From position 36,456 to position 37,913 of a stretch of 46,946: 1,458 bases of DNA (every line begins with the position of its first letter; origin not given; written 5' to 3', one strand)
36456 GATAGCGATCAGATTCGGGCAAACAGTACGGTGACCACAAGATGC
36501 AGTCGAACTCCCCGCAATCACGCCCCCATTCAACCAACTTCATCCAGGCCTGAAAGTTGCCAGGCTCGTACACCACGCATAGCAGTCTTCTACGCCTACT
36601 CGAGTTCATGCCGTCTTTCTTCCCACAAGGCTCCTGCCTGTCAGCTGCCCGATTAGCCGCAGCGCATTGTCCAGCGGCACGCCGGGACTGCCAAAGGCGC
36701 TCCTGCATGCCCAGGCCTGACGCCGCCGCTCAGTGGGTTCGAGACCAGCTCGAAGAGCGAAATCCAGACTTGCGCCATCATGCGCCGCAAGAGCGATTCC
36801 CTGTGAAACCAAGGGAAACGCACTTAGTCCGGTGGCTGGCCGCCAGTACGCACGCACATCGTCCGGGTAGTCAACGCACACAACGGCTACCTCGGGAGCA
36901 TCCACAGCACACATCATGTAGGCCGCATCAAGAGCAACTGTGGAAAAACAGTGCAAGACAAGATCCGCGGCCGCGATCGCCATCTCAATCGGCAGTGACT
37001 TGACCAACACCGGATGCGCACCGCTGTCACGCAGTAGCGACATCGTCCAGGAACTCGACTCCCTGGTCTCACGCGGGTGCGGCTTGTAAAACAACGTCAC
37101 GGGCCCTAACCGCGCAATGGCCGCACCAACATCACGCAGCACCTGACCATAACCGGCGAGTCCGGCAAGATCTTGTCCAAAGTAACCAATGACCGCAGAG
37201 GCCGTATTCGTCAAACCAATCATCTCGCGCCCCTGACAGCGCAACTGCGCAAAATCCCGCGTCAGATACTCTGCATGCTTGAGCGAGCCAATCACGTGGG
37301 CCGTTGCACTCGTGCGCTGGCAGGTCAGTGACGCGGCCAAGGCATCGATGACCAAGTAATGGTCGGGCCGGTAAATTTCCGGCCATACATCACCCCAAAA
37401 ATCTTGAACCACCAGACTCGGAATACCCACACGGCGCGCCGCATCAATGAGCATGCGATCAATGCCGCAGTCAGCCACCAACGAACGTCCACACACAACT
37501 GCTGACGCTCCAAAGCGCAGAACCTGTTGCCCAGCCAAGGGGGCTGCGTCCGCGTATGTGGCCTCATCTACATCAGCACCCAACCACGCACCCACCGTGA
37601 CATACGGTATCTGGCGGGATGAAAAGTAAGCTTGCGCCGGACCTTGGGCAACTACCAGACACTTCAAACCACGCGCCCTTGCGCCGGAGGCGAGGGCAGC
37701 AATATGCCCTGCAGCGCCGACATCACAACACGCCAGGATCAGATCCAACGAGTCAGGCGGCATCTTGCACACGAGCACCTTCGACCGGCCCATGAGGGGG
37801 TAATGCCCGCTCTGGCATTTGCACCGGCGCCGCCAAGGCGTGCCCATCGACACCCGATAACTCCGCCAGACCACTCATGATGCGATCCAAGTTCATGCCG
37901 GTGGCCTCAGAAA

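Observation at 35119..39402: Three tandem, translationally coupled, uncharacterisable GT-B-like proteins with HP motifs next to Wzm/Wzt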

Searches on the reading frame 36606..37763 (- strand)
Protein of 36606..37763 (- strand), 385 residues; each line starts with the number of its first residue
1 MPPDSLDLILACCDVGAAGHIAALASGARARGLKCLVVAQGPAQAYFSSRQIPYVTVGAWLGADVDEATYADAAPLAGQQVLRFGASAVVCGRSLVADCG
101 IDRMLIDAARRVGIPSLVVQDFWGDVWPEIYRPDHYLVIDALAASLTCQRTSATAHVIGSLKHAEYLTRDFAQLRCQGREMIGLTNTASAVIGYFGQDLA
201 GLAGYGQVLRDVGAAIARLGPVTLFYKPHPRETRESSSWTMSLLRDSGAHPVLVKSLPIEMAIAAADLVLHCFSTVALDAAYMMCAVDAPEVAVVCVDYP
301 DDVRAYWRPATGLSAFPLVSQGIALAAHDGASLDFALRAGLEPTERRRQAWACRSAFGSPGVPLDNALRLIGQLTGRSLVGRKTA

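Call 3: search_protein_families(library=pfam, proteins=[window:36606-37763:-], max_evalue=1)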
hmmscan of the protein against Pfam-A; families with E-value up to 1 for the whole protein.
window:36606-37763:- (385 aa): 0 families

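Call 4: search_protein_families(library=ncbifam, proteins=[window:36606-37763:-], max_evalue=1)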
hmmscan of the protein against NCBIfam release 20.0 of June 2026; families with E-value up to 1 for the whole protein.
window:36606-37763:- (385 aa): 2 families
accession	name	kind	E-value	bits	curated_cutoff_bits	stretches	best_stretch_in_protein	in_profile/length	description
NF046086.1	BFO_1060_trans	domain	0.011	14.9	200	1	222-280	221-279/365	BFO_1060 family glycosyltransferase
TIGR04396.2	surf_polysacc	subfamily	0.071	12.3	125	1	221-283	223-281/427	surface carbohydrate biosynthesis protein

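Call 14: search_solved_structures(query=window:36606-37763:-, max_evalue=10)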
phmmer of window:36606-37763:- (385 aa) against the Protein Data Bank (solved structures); distinct sequences matched with E-value up to 10: 0.

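Call 17: find_homologous_proteins(query=window:36606-37763:-)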
Query window:36606-37763:- (385 aa): 33 proteins with E <= 0.001 among 8000 candidates.
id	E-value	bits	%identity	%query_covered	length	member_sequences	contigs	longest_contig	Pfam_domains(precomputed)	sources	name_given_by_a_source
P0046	4.7e-253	857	100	100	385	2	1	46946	-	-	-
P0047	6.8e-129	448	57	98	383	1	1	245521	-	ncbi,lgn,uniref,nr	ncbi:MAG: hypothetical protein Q8Q80_01735 [Methyloversatilis sp.]|uniref:hypothetical protein n=1 T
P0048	5.9e-126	439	56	97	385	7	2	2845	-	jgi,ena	jgi:hypothetical protein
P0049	6.7e-125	435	54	97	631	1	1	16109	PF07388.18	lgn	-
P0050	3.6e-123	429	53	100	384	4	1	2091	-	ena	-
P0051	8.7e-123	428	54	99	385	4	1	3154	-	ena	-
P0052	5.2e-122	426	55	95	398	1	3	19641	-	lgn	-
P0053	7.0e-121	422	52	99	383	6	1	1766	-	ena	-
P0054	1.9e-116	407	52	98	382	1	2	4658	-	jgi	jgi:hypothetical protein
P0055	1.2e-114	401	49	98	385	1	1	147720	-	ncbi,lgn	-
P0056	2.5e-114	400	54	97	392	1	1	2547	-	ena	-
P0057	8.5e-113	395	54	96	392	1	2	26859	-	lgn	-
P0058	2.0e-112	394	52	95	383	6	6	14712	-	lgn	-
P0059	4.4e-112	393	51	97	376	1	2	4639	-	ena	-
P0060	2.4e-109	384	53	95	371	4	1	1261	-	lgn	-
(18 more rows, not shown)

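Call 26: search_solved_structures(query=A2, max_evalue=10, show_alignments=2)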
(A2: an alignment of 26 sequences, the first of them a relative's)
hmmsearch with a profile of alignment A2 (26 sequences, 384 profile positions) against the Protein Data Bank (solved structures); distinct sequences matched with E-value up to 10: 1.
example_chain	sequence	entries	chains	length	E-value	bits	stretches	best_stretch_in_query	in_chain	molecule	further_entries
1x43_A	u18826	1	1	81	1.4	11.2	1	265-295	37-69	SH3 domain GRB2-like protein B1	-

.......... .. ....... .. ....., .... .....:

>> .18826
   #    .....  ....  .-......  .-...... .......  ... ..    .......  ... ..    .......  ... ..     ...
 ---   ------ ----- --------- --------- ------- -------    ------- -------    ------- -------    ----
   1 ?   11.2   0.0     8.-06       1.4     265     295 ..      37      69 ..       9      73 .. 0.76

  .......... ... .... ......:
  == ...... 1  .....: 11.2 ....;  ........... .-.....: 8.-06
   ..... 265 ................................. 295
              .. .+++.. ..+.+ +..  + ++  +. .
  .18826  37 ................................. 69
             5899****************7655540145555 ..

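Call 40: predict_structure(alignment_id=A2)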
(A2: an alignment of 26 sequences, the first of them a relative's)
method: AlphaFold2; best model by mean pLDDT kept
length: 385 residues; sequences in the alignment: 26
mean_pLDDT: 92.1   pTM: 0.89
mean pLDDT of the five models: 92.1, 91.9, 91.6, 91.4, 90.9
residues with pLDDT >= 90: 312; 70-90: 56; 50-70: 10; < 50: 7
segments of 3 or more residues with pLDDT < 50: 381-385
pLDDT, mean of each block of 10 residues (from residue 1): 76 91 95 94 92 95 85 92 96 75 92 96 87 95 94 96 93 96 86 94 96 96 95 94 98 95 98 91 95 97 91 93 97 98 98 94 95 84 43
secondary structure, 60 per line:
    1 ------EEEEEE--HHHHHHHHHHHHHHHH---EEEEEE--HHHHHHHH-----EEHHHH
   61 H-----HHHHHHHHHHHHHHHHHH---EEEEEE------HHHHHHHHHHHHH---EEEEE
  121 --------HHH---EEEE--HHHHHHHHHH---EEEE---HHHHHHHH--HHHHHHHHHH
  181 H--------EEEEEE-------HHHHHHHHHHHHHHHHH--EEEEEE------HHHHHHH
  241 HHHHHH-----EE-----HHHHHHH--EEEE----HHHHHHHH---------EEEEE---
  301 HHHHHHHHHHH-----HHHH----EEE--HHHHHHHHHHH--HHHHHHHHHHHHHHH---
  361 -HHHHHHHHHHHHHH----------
elements in order: E7-12 H15-30 E34-39 H42-49 H57-61 H67-84 E88-93 H100-112 E116-120 E135-138 H141-150 E154-157 H161-168 H171-181 E190-195 H203-219 E222-227 H234-246 H259-265 E268-271 H276-283 E293-297 H301-311 H317-320 E325-327 H330-340 H343-357 H362-375

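Call 47: fold_search(model_id=the predicted structure, library=pdb)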
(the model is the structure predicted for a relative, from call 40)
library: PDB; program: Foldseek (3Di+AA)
matches with E <= 10: 1716; with E <= 0.001: 349
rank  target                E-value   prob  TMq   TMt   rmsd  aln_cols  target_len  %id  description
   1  1v4v_A                3.1e-11  1.00  0.65  0.67   5.1       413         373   17  Crystal Structure Of UDP-N-Acetylglucosamine 2-Epimerase From Thermus Thermophilus HB8 (released 2003-12-02)
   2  7vz6_G                7.2e-11  1.00  0.62  0.66   6.0       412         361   16  The crystal structure of Non-hydrolyzing UDPGlcNAc 2-epimerase in complex with UDP-glucose (released 2022-11-16)
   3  7vz6_F                7.6e-11  1.00  0.61  0.64   6.4       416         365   15  The crystal structure of Non-hydrolyzing UDPGlcNAc 2-epimerase in complex with UDP-glucose (released 2022-11-16)
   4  1iir                  9.4e-11  1.00  0.57  0.57   7.5       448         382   16  Crystal Structure of UDP-glucosyltransferase GtfB (released 2001-07-18)
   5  3dzc_A                1.5e-10  1.00  0.67  0.69   5.1       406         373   11  2.35 Angstrom resolution structure of WecB (VC0917), a UDP-N-acetylglucosamine 2-epimerase from Vibrio cholerae. (released 2008-08-12)
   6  7vz6_A                1.7e-10  1.00  0.63  0.65   6.0       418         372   15  The crystal structure of Non-hydrolyzing UDPGlcNAc 2-epimerase in complex with UDP-glucose (released 2022-11-16)
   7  1v4v_B                2.8e-10  1.00  0.66  0.68   5.0       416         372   18  Crystal Structure Of UDP-N-Acetylglucosamine 2-Epimerase From Thermus Thermophilus HB8 (released 2003-12-02)
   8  7vz6_H                3.0e-10  1.00  0.64  0.66   5.6       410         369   15  The crystal structure of Non-hydrolyzing UDPGlcNAc 2-epimerase in complex with UDP-glucose (released 2022-11-16)
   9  7vz6_E                3.3e-10  1.00  0.63  0.66   6.2       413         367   16  The crystal structure of Non-hydrolyzing UDPGlcNAc 2-epimerase in complex with UDP-glucose (released 2022-11-16)
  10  7vz6_D                5.5e-10  1.00  0.62  0.65   6.1       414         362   15  The crystal structure of Non-hydrolyzing UDPGlcNAc 2-epimerase in complex with UDP-glucose (released 2022-11-16)
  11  7vza_E                5.5e-10  1.00  0.60  0.64   5.9       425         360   16  The crystal structure of Non-hydrolyzing UDPGlcNAc 2-epimerase in complex with UDP (released 2022-11-16)
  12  3ot5_D                6.1e-10  1.00  0.68  0.70   6.3       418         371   13  2.2 Angstrom Resolution Crystal Structure of putative UDP-N-acetylglucosamine 2-epimerase from Listeria monocytogenes (released 2010-09-22)
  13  7vz6_C                6.8e-10  1.00  0.62  0.66   5.9       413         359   15  The crystal structure of Non-hydrolyzing UDPGlcNAc 2-epimerase in complex with UDP-glucose (released 2022-11-16)
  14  7vza_B                6.8e-10  1.00  0.61  0.65   5.9       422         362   16  The crystal structure of Non-hydrolyzing UDPGlcNAc 2-epimerase in complex with UDP (released 2022-11-16)
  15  1f6d_A                7.6e-10  1.00  0.65  0.67   5.3       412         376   12  THE STRUCTURE OF UDP-N-ACETYLGLUCOSAMINE 2-EPIMERASE FROM E. COLI. (released 2000-12-13)
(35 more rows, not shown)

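Call 56: search_protein_representatives(alignment_id=A2)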
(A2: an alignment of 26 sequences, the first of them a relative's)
Query: 26 sequences, 384 profile positions. Proteins with E-value up to 0.001 (for the whole library): 2207; up to 1e-10: 611; up to 1e-30: 338. The best 150 are listed.
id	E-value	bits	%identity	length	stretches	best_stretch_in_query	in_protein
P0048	6.9e-176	601.5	-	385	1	2-382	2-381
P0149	2.8e-158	543.5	-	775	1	4-381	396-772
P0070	1.1e-137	475.7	-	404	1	4-374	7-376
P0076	4.2e-137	473.8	-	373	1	5-371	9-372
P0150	1.8e-135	468.5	-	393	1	4-379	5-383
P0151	2.4e-133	461.5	-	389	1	5-374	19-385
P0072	3.8e-125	434.5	-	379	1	4-375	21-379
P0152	2.3e-120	418.8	-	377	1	4-378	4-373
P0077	5.8e-120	417.4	-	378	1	4-372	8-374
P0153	2.4e-112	392.4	-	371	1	6-372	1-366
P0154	1.0e-109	383.7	-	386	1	4-378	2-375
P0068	2.3e-109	382.5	-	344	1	39-377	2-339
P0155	4.7e-105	368.3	-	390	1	6-379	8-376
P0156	1.5e-104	366.7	-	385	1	7-380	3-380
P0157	2.0e-97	343.2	-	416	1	4-376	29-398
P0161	1.2e-92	327.5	-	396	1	3-380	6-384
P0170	5.0e-80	286.0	-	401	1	4-372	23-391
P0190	4.6e-75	269.6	-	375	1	4-370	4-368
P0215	2.2e-71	257.5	-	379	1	4-374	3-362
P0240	4.2e-66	240.1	-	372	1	6-327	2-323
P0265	1.6e-62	228.4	-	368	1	4-377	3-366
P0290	4.8e-59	216.9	-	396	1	3-378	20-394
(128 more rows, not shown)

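Call 59: search_protein_families(library=ncbifam, alignment_id=A4, max_evalue=0.01)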
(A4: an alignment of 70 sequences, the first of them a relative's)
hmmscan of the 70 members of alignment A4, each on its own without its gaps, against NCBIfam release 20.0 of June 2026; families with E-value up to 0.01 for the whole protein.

A. member 1, P0046 (385 aa): 0 families

B. families by the number of members that match (of 70 scanned): 4 families
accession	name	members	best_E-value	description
TIGR04396.2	surf_polysacc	20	4.5e-06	surface carbohydrate biosynthesis protein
NF046086.1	BFO_1060_trans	16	5.3e-08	BFO_1060 family glycosyltransferase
NF007224.0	PRK09642.1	1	0.0063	RNA polymerase sigma factor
NF001962.0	PRK00736.1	1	0.0082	hypothetical protein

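Call 60: search_protein_families(library=pfam, alignment_id=A4, max_evalue=0.01)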
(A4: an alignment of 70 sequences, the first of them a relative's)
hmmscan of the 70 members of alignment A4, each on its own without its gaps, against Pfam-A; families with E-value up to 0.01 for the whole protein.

A. member 1, P0046 (385 aa): 0 families

B. families by the number of members that match (of 70 scanned): 7 families
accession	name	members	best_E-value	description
PF04464.20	Glyphos_transf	8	1.4e-05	CDP-Glycerol:Poly(glycerophosphate) glycerophosphotransferase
PF07388.17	A-2_8-polyST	3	1.2e-05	Alpha-2,8-polysialyltransferase (POLYST)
PF07922.17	Glyco_transf_52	3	0.00014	Glycosyltransferase family 52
PF13439.12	Glyco_transf_4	1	2.9e-05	Glycosyltransferase Family 4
PF01973.23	MptE-like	1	0.005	6-hydroxymethylpterin diphosphokinase MptE-like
PF14023.12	Bestrophin-like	1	0.0058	Bestrophin-like domain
PF13579.12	Glyco_trans_4_4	1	0.0079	Glycosyl transferase 4-like domain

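Call 76: search_solved_structures(query=A4, max_evalue=10, show_alignments=3)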
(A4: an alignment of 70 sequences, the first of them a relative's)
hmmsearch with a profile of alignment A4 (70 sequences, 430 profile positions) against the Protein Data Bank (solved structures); distinct sequences matched with E-value up to 10: 8.
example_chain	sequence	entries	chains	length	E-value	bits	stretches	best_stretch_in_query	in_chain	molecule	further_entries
7xwj_A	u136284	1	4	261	0.16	13.9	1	34-77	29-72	Short-chain dehydrogenase/reductase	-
7xwh_A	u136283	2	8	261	0.16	13.9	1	34-77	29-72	Short-chain dehydrogenase/reductase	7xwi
7xwl_A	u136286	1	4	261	0.16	13.9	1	34-77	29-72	Short-chain dehydrogenase/reductase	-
7xwm_A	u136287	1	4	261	0.16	13.9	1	34-77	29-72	Short-chain dehydrogenase/reductase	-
7xwk_A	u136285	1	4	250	0.17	13.8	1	35-77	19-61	Short-chain dehydrogenase/reductase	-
7xwn_A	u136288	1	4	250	0.17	13.8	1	35-77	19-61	Short-chain dehydrogenase/reductase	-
6mgd_A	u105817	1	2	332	0.74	11.7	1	239-267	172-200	Capsular polysaccharide export system protein KpsC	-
1tzt_A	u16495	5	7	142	1.2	11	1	361-414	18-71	N utilization substance protein B homolog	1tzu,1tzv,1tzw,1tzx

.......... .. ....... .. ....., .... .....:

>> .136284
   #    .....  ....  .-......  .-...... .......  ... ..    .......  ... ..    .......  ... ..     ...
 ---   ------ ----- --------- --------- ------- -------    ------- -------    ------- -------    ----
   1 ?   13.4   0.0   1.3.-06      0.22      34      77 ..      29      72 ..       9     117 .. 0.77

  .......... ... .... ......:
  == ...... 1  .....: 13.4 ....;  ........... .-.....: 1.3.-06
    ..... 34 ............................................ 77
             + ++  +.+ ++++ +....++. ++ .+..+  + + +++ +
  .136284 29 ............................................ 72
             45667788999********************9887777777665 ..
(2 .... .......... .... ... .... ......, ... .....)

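Call 85: list_cluster_members(proteins=[P0149, P0151, P0155, P0161, P0170, P0190, P0215, P0240, P0265, P0290])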
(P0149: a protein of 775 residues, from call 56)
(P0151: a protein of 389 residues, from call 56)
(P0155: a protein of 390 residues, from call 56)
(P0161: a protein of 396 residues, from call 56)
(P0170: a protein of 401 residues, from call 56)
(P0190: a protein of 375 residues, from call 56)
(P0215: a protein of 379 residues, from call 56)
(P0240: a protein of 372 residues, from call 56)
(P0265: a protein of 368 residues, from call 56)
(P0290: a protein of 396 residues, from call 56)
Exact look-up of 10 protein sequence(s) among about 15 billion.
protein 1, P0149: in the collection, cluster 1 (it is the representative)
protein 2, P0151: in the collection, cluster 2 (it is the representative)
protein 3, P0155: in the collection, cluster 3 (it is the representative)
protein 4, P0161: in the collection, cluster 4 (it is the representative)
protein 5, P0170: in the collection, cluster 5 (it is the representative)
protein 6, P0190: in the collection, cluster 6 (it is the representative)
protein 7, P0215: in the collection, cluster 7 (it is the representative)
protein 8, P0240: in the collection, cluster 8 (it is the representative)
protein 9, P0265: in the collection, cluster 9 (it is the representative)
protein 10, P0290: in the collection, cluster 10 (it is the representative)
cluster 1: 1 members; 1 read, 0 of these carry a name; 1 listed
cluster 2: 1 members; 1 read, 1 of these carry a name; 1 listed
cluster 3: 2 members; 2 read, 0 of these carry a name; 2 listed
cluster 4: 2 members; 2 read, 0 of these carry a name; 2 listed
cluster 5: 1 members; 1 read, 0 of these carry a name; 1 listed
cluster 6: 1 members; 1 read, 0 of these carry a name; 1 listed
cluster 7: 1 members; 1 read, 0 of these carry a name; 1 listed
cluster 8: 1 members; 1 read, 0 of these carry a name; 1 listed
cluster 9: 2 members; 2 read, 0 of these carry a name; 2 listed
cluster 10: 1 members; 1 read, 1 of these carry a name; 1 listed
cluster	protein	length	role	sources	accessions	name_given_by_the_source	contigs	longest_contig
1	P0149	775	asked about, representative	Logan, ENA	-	-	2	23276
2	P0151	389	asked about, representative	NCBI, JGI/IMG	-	hypothetical protein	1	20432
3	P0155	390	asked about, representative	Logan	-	-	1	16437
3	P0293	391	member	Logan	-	-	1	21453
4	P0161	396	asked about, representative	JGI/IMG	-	-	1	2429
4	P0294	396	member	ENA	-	-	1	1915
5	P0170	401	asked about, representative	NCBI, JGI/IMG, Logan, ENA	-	-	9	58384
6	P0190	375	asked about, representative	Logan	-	-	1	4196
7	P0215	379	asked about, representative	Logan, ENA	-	-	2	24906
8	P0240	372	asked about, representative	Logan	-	-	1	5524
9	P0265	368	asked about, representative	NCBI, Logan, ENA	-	-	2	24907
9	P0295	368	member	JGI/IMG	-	-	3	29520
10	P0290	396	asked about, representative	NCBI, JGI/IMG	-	hypothetical protein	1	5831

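Call 87: find_encoding_contigs(protein=P0149, flank=10000, max_places=1)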
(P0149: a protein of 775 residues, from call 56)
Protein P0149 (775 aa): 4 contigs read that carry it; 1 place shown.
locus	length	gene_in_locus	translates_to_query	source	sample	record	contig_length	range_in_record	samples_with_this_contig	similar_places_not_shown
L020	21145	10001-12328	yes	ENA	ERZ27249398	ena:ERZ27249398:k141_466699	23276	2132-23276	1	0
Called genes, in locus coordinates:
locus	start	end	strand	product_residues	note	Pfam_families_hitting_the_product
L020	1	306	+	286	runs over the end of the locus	PF03328:HpcH_HpaI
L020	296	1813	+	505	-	PF03023:MurJ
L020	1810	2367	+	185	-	PF02397:Bac_transf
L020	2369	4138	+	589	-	PF13522:GATase_6, PF13537:GATase_7, PF00733:Asn_synthase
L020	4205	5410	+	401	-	PF02350:Epimerase_2 (weak)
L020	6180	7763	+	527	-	-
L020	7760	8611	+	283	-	PF01061:ABC2_membrane, PF12698:ABC2_membrane_3 (weak)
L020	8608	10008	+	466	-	PF00005:ABC_tran, PF13304:AAA_21 (faint), PF14524:Wzt_C (weak)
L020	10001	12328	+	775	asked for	PF07388:A-2_8-polyST (faint)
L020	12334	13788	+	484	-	-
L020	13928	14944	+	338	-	PF04055:Radical_SAM, PF13186:SPASM (weak)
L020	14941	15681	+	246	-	PF13489:Methyltransf_23, PF08241:Methyltransf_11, PF08242:Methyltransf_12, PF13649:Methyltransf_25, PF13847:Methyltransf_31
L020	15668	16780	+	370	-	PF03102:NeuB, PF08666:SAF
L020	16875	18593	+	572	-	PF00664:ABC_membrane, PF00005:ABC_tran, PF13304:AAA_21 (faint)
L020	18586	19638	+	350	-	PF25917:BSH_RND (faint), PF25994:HH_AprE (weak), PF26002:Beta-barrel_AprE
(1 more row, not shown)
